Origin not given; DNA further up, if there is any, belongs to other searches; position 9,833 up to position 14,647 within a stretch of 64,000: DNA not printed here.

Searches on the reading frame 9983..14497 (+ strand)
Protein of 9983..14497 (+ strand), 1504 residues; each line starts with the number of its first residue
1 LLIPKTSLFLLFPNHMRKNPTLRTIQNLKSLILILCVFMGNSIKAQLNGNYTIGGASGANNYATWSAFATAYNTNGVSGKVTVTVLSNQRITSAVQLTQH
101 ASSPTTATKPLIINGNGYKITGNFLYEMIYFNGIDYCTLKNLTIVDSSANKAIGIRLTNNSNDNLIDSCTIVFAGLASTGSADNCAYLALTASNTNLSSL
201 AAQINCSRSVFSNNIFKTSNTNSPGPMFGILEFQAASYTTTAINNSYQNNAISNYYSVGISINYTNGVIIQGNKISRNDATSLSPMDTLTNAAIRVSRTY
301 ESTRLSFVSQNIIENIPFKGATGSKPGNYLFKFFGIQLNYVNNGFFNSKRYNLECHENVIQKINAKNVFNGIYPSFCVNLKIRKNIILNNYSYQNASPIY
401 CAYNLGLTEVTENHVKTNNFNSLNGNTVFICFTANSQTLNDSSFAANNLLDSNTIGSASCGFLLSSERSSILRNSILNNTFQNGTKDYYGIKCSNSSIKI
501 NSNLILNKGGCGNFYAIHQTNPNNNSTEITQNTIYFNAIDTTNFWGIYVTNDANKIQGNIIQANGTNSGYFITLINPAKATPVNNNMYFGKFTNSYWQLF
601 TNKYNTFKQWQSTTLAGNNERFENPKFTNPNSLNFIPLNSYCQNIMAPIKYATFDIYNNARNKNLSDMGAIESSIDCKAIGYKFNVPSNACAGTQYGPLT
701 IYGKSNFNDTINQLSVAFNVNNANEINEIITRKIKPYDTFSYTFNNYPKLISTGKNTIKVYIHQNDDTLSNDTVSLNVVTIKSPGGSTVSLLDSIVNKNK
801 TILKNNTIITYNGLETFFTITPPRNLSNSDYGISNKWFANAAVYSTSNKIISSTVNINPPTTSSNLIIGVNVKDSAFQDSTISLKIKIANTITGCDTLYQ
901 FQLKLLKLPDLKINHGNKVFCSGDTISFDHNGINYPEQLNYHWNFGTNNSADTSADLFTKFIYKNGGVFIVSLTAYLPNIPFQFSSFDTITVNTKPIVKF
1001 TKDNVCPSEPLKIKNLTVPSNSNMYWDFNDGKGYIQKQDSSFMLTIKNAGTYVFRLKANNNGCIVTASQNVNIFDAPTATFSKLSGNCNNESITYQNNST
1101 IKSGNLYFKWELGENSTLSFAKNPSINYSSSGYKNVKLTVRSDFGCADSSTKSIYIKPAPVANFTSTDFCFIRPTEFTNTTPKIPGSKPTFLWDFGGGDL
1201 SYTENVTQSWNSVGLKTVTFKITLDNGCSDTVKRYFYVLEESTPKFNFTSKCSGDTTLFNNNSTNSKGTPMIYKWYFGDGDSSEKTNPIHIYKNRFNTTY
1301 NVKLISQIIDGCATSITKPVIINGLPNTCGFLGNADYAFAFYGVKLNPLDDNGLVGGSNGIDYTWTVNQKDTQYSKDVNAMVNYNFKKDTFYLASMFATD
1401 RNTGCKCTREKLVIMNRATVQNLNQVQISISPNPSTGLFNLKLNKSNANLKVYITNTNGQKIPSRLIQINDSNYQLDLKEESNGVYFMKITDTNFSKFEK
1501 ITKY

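Call 39: search_protein_families(library=pfam, proteins=[window:9983-14497:+], max_evalue=0.00001)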
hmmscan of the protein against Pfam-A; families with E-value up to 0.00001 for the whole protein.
window:9983-14497:+ (1504 aa): 3 families
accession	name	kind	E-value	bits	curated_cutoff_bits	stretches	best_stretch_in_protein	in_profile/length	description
PF18911.6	PKD_4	-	5e-34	116.7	27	2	1251-1317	14-78/85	PKD domain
PF00801.26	PKD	-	1e-19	70.7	23.5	0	1020-1070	28-77/80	PKD domain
PF18962.6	Por_Secre_tail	-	8.1e-10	39.3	27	1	1430-1501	1-73/75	Secretion system C-terminal sorting domain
